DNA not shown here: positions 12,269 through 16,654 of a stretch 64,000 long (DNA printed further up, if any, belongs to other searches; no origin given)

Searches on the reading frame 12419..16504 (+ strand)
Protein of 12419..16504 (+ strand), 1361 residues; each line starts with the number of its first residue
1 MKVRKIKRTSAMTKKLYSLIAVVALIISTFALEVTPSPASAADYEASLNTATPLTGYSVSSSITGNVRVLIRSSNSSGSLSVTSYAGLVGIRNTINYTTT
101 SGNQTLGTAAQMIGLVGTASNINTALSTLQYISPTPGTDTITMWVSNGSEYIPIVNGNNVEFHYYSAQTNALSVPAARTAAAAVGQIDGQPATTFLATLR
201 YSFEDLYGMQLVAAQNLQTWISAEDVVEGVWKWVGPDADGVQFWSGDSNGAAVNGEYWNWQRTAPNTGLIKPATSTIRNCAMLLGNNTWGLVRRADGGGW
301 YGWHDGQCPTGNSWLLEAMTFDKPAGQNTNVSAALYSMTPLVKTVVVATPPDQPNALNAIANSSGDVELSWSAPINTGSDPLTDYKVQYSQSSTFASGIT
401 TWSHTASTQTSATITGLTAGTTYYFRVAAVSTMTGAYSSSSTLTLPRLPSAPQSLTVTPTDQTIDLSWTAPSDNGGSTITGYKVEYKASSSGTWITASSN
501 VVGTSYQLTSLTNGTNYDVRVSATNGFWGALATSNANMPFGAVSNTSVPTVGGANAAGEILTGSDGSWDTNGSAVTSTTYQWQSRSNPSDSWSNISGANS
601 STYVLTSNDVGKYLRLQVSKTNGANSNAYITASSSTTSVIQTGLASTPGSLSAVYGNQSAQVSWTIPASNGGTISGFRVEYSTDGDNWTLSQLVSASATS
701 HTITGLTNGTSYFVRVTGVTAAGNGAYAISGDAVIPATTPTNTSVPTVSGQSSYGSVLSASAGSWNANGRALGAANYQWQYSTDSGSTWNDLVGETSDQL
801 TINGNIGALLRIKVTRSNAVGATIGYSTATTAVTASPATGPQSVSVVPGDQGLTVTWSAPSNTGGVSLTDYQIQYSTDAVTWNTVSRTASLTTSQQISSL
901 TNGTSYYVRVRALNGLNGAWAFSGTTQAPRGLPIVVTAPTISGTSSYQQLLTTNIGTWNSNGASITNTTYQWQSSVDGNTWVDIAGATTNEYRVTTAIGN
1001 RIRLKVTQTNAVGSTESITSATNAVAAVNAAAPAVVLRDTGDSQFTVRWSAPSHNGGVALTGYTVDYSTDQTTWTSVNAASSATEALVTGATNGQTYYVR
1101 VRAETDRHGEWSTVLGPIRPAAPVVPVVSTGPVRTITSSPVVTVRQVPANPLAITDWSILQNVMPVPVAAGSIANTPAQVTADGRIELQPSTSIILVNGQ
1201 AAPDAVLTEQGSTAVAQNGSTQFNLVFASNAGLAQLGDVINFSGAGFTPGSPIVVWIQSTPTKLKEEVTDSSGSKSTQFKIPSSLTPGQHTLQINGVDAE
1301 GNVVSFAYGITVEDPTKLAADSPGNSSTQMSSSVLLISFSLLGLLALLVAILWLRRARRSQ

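Call 10: search_protein_families(library=pfam, proteins=[window:12419-16504:+], max_evalue=0.01)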
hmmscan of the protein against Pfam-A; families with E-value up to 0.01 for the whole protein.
window:12419-16504:+ (1361 aa): 17 families
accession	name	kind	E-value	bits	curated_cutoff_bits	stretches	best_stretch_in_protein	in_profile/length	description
PF00041.27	fn3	-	4.2e-63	210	25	5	352-440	1-80/84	Fibronectin type III domain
PF25059.1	FN3_DSCAM-DSCAML_C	-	2.3e-26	92.4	39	2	473-525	14-66/89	DSCAM/DSCAML C-terminal Fn3-like domain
PF25788.1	Ig_Rha78A_N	-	1.5e-16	61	27.4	2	854-919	21-90/105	Rha78A-like, N-terminal immunoglobulin domain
PF00754.31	F5_F8_type_C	-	1.2e-11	45.2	28.2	1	861-915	58-116/127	F5/8 type C domain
PF16656.11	Pur_ac_phosph_N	-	5.3e-11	43.4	30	1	361-434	9-86/93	Purple acid Phosphatase, N-terminal domain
PF01108.23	Tissue_fac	-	3.6e-10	40.1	27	2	450-524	23-99/107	Tissue factor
PF22633.2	F5_F8_type_C_2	-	1.4e-07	32.5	27.8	0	856-910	38-91/91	NedA-like, galactose-binding domain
PF21605.3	CRLF2-like_D2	-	6e-07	29.9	27.3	0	383-440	28-79/94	Cytokine receptor-like factor 2-like, D2 domain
PF10179.15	NDNF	-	3.4e-06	27.6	27.3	0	407-436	86-115/127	Neuron-derived neurotrophic factor, first Fn(III) domain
PF21200.3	Glyco_hydro_39_C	-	4.2e-06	27.5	27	0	854-923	14-82/89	Alpha-L-iduronidase C-terminal domain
PF09294.16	Interfer-bind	-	7.1e-06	26.7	21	0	385-441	44-96/104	Interferon-alpha/beta receptor, fibronectin type III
PF25300.1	Fn3_Dep-1_3rd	-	2.6e-05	24.4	26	1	356-429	2-71/85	Dep-1 third Fn3-like domain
PF23759.1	GBD_T9SS_assoc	-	0.00015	22.4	27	0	409-435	84-110/116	Galactose binding domain-like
PF23197.1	IG_AIR9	-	0.00092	19.4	27.5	1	571-617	24-69/87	AIR9 A9 domain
PF03174.19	CHB_HEX_C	-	0.0026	18.1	23.6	0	1058-1086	30-59/76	Chitobiase/beta-hexosaminidase C-terminal domain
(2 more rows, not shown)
